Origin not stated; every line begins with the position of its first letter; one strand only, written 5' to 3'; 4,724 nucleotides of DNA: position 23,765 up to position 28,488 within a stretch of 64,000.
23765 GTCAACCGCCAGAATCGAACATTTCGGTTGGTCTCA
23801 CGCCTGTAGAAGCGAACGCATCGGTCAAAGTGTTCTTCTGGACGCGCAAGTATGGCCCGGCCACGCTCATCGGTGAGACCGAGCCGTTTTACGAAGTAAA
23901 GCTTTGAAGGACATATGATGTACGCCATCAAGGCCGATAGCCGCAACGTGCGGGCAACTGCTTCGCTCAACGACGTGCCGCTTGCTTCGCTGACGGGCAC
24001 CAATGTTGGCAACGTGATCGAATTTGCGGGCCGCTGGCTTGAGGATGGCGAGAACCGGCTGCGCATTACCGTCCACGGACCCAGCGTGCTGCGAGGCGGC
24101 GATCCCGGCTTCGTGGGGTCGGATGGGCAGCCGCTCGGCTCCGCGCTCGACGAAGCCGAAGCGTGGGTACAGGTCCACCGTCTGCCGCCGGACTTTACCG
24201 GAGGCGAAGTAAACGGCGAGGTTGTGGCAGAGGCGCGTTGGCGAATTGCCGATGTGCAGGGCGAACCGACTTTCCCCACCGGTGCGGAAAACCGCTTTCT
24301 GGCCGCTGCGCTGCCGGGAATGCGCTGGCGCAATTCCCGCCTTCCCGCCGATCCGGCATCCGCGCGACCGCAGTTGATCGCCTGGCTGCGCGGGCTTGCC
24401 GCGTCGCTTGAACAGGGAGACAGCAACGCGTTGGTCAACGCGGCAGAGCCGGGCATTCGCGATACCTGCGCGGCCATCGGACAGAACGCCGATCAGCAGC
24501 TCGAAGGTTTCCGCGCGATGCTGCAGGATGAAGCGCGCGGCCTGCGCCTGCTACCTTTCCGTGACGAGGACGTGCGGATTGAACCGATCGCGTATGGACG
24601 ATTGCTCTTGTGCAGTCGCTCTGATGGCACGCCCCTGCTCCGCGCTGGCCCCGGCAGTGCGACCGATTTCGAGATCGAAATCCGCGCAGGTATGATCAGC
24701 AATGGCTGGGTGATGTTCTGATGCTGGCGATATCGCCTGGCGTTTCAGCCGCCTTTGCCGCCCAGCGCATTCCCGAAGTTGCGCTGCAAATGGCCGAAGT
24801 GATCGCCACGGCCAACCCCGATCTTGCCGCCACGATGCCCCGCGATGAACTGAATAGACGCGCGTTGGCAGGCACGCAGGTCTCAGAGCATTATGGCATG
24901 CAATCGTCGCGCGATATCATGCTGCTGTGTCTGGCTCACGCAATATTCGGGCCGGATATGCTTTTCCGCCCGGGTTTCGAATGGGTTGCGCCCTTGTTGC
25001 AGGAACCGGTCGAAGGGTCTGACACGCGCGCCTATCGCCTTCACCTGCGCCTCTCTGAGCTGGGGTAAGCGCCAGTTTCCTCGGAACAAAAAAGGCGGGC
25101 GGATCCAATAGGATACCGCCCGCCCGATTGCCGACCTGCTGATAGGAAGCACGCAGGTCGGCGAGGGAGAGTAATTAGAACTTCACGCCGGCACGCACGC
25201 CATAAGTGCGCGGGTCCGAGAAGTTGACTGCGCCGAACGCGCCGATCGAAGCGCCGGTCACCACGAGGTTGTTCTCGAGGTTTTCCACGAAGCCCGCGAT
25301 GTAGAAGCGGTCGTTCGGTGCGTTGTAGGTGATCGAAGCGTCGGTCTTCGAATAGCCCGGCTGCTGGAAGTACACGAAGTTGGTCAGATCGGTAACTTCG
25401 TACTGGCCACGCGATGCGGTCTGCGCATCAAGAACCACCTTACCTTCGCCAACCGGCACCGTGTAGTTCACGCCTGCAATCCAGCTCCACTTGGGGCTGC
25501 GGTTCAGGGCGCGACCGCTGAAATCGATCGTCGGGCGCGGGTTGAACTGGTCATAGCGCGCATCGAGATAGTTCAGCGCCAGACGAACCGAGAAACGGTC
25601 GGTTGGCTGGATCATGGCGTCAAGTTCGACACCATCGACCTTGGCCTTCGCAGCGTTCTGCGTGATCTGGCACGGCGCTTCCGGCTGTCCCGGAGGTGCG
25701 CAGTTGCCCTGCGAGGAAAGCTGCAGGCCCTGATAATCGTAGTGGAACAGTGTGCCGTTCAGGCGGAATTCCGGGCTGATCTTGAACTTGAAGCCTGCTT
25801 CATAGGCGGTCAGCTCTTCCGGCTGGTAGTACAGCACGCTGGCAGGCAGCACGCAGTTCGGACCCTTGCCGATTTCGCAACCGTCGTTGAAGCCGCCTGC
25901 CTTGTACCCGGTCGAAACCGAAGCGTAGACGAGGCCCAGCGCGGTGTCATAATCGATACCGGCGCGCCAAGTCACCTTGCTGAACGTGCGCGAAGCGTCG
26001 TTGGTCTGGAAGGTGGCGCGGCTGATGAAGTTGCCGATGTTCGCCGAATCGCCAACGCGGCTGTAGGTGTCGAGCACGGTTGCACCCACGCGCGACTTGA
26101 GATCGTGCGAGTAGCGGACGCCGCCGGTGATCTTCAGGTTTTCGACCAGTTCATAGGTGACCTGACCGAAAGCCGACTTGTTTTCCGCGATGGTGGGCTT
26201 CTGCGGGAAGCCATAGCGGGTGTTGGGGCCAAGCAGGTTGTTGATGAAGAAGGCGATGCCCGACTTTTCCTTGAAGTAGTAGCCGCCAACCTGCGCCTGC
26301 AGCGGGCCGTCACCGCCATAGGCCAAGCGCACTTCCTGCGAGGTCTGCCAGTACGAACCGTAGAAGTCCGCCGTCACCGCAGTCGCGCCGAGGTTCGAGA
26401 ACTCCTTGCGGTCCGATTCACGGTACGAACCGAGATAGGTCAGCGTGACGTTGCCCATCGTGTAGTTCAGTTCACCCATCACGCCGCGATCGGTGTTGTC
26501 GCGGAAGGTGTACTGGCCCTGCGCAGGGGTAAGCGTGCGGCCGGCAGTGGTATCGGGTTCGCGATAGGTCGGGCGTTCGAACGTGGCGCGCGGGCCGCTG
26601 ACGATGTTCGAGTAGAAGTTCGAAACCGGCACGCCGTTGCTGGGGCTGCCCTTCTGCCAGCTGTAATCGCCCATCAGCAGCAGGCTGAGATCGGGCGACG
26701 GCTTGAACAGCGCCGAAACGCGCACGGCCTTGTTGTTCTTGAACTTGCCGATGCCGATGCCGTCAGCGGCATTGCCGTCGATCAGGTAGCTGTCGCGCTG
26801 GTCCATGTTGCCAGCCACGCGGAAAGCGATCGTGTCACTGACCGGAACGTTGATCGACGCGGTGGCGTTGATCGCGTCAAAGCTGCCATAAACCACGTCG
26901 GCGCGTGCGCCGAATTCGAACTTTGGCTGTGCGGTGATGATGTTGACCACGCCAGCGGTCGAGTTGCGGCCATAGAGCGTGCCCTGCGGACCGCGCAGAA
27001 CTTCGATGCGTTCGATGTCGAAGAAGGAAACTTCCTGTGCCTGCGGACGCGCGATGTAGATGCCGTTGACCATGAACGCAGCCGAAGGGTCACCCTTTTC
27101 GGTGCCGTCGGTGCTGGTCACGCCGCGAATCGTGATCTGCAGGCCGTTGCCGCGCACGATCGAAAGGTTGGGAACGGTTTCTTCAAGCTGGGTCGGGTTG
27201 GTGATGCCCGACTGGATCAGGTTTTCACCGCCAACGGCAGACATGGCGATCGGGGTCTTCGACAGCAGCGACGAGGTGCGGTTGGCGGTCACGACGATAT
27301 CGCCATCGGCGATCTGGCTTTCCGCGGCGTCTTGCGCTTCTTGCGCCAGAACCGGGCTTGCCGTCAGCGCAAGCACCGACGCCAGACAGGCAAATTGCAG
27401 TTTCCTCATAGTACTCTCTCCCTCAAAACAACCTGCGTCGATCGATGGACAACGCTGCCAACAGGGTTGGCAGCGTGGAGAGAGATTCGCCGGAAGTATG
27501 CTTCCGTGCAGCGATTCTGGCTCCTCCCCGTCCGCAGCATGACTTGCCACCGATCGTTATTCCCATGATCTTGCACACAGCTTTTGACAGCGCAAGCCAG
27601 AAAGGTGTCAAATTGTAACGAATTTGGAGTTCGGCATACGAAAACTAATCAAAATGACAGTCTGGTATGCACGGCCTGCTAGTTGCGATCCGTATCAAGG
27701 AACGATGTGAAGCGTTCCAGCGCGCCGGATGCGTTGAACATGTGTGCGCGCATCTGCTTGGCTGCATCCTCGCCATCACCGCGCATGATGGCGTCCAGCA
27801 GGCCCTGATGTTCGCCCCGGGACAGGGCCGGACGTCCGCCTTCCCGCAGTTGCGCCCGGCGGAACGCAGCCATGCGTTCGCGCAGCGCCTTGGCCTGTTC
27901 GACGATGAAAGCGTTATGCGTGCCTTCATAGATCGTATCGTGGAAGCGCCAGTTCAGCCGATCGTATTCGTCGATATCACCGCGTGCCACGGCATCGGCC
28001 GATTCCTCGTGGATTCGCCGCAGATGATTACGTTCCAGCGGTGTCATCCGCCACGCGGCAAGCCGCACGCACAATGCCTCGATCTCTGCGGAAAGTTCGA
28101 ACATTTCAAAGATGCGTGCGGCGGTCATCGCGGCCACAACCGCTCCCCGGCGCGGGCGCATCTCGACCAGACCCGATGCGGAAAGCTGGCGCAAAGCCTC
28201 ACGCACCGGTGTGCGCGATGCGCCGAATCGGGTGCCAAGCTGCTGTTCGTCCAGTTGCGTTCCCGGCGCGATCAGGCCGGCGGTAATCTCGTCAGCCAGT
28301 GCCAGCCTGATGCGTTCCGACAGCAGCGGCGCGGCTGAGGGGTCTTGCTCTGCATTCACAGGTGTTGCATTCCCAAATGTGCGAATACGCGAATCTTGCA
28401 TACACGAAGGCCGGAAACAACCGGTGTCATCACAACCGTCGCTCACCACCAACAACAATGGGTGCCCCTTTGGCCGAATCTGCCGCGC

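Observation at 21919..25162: Orphan three-gene operon (662/268/115 aa) with no recognisable families in a GC-depressed stretch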

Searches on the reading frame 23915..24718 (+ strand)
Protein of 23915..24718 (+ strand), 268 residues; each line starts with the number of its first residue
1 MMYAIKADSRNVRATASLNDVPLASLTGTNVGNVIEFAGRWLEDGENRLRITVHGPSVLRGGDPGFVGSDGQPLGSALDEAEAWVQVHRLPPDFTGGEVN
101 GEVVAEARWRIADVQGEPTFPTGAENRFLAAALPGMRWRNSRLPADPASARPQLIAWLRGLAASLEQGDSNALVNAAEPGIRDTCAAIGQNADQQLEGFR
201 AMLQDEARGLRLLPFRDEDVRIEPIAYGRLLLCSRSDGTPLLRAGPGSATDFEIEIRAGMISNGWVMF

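Call 3: search_protein_families(library=pfam, proteins=[window:23915-24718:+], max_evalue=1)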
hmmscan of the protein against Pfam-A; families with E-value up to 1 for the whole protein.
window:23915-24718:+ (268 aa): 0 families

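Call 4: search_protein_families(library=ncbifam, proteins=[window:23915-24718:+], max_evalue=1)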
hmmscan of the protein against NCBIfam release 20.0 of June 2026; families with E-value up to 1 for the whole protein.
window:23915-24718:+ (268 aa): 0 families

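Call 5: search_protein_families(library=padloc, proteins=[window:23915-24718:+], max_evalue=1)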
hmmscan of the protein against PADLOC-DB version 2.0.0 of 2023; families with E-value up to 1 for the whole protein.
window:23915-24718:+ (268 aa): 0 families

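Call 6: search_protein_families(library=phrogs, proteins=[window:23915-24718:+], max_evalue=1)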
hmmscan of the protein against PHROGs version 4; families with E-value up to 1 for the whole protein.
window:23915-24718:+ (268 aa): 0 families

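Call 8: search_solved_structures(query=window:23915-24718:+, max_evalue=10)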
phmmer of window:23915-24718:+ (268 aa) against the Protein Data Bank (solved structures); distinct sequences matched with E-value up to 10: 3.
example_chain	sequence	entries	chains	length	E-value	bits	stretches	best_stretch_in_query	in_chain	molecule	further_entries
2okh_A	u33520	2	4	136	0.25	14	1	119-163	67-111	Beta-hydroxyacyl-ACP dehydratase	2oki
1zhg_A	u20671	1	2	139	0.26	13.9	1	119-163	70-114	beta hydroxyacyl-acyl carrier protein dehydratase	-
1z6b_A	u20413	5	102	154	0.32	13.6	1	119-163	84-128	fatty acid synthesis protein | Beta-hydroxyacyl-ACP dehydratase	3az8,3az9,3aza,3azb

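Call 31: find_homologous_proteins(query=A2)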
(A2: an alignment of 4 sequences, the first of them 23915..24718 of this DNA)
Query A2 (4 sequences) (268 aa, profile of the alignment): 5 proteins with E <= 0.001 among 8000 candidates.
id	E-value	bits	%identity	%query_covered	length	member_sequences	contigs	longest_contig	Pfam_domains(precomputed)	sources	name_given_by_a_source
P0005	5.2e-131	454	94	100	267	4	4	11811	-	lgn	-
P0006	1.7e-127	442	41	100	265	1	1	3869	-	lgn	-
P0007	1.1e-119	417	41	100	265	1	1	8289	-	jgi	jgi:hypothetical protein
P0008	2.4e-117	409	40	91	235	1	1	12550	-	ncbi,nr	ncbi:MAG: hypothetical protein KAF27_00060 [Porphyrobacter sp.]|nr:hypothetical protein [Porphyrobac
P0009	5.2e-113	395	44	100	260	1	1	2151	-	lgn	-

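Call 32: find_encoding_contigs(protein=P0005, flank=10000)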
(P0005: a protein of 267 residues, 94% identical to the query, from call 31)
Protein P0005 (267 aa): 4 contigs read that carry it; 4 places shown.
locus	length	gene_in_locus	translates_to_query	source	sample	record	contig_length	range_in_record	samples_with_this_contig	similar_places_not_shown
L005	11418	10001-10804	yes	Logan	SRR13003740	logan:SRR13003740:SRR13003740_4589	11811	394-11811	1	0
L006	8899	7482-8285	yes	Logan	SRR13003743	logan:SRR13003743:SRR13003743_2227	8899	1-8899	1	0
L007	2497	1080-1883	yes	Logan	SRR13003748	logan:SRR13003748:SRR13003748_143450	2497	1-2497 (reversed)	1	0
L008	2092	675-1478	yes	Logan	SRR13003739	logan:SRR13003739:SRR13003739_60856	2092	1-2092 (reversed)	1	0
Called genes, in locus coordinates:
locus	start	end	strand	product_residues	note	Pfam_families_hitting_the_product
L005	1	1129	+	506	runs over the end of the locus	?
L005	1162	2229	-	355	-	PF01636:APH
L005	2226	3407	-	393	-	PF02771:Acyl-CoA_dh_N (weak), PF02770:Acyl-CoA_dh_M, PF00441:Acyl-CoA_dh_1, PF08028:Acyl-CoA_dh_2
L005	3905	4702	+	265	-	PF02358:Trehalose_PPase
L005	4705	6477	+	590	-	PF19291:TREH_N (weak), PF00723:Glyco_hydro_15, PF22422:MGH1-like_GH (faint)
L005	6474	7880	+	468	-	PF00982:Glyco_transf_20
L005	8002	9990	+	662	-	-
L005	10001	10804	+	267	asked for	-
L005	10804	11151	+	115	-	-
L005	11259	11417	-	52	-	?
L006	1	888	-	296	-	?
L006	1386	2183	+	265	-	PF02358:Trehalose_PPase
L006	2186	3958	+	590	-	PF19291:TREH_N (weak), PF00723:Glyco_hydro_15, PF22422:MGH1-like_GH (faint)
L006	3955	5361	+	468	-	PF00982:Glyco_transf_20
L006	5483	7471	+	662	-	-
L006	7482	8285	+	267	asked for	-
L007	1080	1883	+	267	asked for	-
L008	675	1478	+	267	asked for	-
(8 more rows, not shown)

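Call 33: find_encoding_contigs(protein=P0007, flank=10000)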
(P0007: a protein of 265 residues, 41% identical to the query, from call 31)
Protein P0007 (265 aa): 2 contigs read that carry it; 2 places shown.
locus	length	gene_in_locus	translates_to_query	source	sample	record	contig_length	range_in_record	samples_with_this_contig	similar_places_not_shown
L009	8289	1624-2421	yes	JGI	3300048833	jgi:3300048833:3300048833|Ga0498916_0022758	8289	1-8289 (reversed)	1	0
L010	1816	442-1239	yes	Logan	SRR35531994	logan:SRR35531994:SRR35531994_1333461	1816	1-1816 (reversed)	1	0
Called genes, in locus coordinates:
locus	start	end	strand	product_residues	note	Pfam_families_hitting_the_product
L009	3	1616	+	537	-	?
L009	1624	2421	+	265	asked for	-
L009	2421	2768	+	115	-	-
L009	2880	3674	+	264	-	PF13512:TPR_18, PF09976:TPR_21 (faint), PF13174:TPR_6 (faint), PF13428:TPR_14 (faint), PF13525:YfiO, PF14559:TPR_19 (faint)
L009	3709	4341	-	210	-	PF13649:Methyltransf_25 (weak)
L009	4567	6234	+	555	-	PF02463:SMC_N, PF13476:AAA_23, PF13304:AAA_21 (faint)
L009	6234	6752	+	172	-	-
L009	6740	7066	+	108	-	-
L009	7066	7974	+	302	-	PF20434:BD-FAE, PF12697:Abhydrolase_6 (weak), PF07859:Abhydrolase_3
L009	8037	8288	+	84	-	?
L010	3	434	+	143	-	?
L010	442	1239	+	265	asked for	-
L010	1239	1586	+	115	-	-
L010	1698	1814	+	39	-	?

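Call 34: find_encoding_contigs(protein=P0009, flank=10000)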
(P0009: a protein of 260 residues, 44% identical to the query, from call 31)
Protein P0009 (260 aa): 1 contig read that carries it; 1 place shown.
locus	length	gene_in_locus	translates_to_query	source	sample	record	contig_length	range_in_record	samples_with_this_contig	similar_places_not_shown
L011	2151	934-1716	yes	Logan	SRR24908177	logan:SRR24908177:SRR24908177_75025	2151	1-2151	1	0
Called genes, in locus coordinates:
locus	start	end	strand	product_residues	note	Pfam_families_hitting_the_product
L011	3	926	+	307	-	?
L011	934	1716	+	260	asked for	-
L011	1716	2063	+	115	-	-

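Call 47: search_dna_similar(query=window:23915-24718:+, collection=plasmids, mode=protein, max_evalue=0.001)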
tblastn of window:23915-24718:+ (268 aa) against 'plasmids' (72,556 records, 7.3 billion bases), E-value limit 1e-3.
No match.

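Call 75: search_solved_structures(query=A6, max_evalue=10)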
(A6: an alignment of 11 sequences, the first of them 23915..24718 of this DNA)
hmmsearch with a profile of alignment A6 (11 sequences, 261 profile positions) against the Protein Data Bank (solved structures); distinct sequences matched with E-value up to 10: 3.
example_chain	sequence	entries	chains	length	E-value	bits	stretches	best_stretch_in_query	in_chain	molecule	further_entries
2g9w_A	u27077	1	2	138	0.051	16.1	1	158-218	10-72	conserved hypothetical protein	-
1jjr_A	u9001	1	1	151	0.069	15.7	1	153-206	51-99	THYROID AUTOANTIGEN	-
8uhe_J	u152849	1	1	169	0.99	11.9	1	150-204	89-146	ApcF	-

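Call 82: predict_structure(alignment_id=A7)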
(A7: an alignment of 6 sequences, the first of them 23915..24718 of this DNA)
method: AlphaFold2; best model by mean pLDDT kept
length: 268 residues; sequences in the alignment: 6
mean_pLDDT: 74.1   pTM: 0.63
mean pLDDT of the five models: 74.1, 70.8, 68.0, 67.3, 55.3
residues with pLDDT >= 90: 14; 70-90: 173; 50-70: 55; < 50: 26
segments of 3 or more residues with pLDDT < 50: 29-36, 59-74
pLDDT, mean of each block of 10 residues (from residue 1): 78 81 62 46 77 70 38 56 86 70 88 79 85 57 69 90 85 86 70 84 70 81 79 82 71 78 81
secondary structure, 60 per line:
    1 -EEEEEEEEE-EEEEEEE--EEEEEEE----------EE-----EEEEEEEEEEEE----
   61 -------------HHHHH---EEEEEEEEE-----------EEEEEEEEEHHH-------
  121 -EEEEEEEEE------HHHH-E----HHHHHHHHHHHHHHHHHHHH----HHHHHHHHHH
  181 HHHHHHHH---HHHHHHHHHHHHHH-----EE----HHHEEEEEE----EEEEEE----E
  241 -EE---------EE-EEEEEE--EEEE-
elements in order: E2-10 E12-18 E21-27 E45-56 H74-78 E82-90 E102-110 E122-130 H137-140 H147-166 H171-188 H192-205 E220-225 E230-235 E256-261 E264-267

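Call 84: fold_search(model_id=the predicted structure, library=pdb)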
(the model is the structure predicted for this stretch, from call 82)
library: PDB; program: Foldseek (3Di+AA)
matches with E <= 10: 388; with E <= 0.001: 0
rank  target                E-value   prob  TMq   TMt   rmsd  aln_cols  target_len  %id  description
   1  6t1d_A                1.0e-01  0.30  0.22  0.18  12.2       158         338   16  Pleurotus Ostreatus Lectin (POL), compelx with melibiose (released 2020-02-19)
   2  6nyc                  2.0e-01  0.10  0.13  0.24  14.4       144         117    9  Munc13-1 C2B-domain, calcium free (released 2019-02-20)
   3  6kbq_A                2.1e-01  0.08  0.15  0.13  13.7       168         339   14  Crystal Structure of Lectin from Pleurotus ostreatus in complex with Glycerol (released 2020-08-05)
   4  3l4c_A                2.3e-01  0.08  0.12  0.17  18.6       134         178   16  Structural basis of membrane-targeting by Dock180 (released 2010-02-23)
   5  6t0q_A                2.7e-01  0.18  0.20  0.17  12.0       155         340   14  Pleurotus Ostreatus Lectin (POL), apo form (released 2020-02-19)
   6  2nq3                  2.7e-01  0.07  0.13  0.23  16.7       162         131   10  Crystal structure of the C2 Domain of Human Itchy Homolog E3 Ubiquitin Protein Ligase (released 2006-11-14)
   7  1h2c_A                3.3e-01  0.04  0.09  0.14  17.5       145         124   10  Ebola virus matrix protein VP40 N-terminal domain in complex with RNA (High-resolution VP40[55-194] variant). (released 2003-04-10)
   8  4z29_B                3.5e-01  0.23  0.15  0.22   5.8        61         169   15  Crystal structure of the magnetobacterial protein MtxA C-terminal domain (released 2015-06-03)
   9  5iz5_A                3.7e-01  0.07  0.13  0.06  14.1       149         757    7  Human GIVD cytosolic phospholipase A2 (released 2016-06-08)
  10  4z29_A                3.9e-01  0.10  0.16  0.23  12.2       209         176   11  Crystal structure of the magnetobacterial protein MtxA C-terminal domain (released 2015-06-03)
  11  5h4z_B                3.9e-01  0.08  0.15  0.26  13.8       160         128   11  Crystal structure of S202G mutant of human SYT-5 C2A domain (released 2016-11-30)
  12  7a1r_A                4.4e-01  0.06  0.12  0.22  14.8       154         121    8  Crystal structure of the C2B domain of Trypanosoma brucei extended synaptotagmin (E-Syt) (released 2021-06-02)
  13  9bky_C                4.7e-01  0.05  0.12  0.20  15.6       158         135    8  Crystal structure of a C2 domain from Trichomonas vaginalis (sulfate bound) (released 2024-05-08)
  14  1h2d_B                4.7e-01  0.03  0.08  0.14  18.3       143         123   11  Ebola virus matrix protein VP40 N-terminal domain in complex with RNA (Low-resolution VP40[31-212] variant). (released 2003-04-10)
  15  8faf                  5.0e-01  0.07  0.15  0.26  13.2       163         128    6  Unedited Octopus bimaculoides Synaptotagmin 1 C2A at room temperature (released 2023-07-19)
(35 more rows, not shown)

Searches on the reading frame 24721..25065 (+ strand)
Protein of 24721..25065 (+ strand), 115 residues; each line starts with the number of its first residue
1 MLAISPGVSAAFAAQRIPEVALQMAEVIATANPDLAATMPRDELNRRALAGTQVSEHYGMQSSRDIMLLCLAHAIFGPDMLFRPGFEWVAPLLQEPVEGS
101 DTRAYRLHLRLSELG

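Call 3: search_protein_families(library=pfam, proteins=[window:24721-25065:+], max_evalue=1)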
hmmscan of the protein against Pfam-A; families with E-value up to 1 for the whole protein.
window:24721-25065:+ (115 aa): 0 families

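Call 4: search_protein_families(library=ncbifam, proteins=[window:24721-25065:+], max_evalue=1)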
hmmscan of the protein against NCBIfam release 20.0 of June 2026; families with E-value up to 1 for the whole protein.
window:24721-25065:+ (115 aa): 0 families

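Call 5: search_protein_families(library=padloc, proteins=[window:24721-25065:+], max_evalue=1)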
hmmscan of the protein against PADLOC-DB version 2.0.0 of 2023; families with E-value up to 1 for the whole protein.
window:24721-25065:+ (115 aa): 0 families

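Call 6: search_protein_families(library=phrogs, proteins=[window:24721-25065:+], max_evalue=1)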
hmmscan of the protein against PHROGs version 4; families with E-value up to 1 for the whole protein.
window:24721-25065:+ (115 aa): 2 families
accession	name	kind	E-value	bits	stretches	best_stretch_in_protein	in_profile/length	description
phrog_19533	-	unknown function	0.31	11.9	0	6-19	5-18/59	-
phrog_11992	-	unknown function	0.41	11.8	1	52-74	14-36/177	-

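Call 9: search_solved_structures(query=window:24721-25065:+, max_evalue=10)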
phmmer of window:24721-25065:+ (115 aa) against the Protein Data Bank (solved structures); distinct sequences matched with E-value up to 10: 1.
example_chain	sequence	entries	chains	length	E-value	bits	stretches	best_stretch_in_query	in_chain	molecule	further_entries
7zol_A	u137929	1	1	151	0.53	13.8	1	9-42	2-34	TPR-CHAT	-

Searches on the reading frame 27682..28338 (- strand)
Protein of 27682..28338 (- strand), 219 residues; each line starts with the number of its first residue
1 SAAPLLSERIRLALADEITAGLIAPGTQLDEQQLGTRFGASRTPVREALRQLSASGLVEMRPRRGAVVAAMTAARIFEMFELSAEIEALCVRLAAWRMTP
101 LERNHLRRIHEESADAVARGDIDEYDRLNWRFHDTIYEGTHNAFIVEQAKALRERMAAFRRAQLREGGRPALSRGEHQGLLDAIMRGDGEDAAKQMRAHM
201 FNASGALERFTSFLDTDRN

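Call 112: search_protein_families(library=pfam, proteins=[window:27682-28338:-], max_evalue=0.00001)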
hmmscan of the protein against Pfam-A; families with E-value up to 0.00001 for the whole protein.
window:27682-28338:- (219 aa): 2 families
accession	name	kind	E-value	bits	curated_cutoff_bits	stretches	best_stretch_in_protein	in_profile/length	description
PF07729.17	FCD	-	2.3e-27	96.3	24.3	1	78-200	1-123/125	FCD domain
PF00392.27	GntR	-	1.1e-17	63.9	27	1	6-68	1-64/64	Bacterial regulatory proteins, gntR family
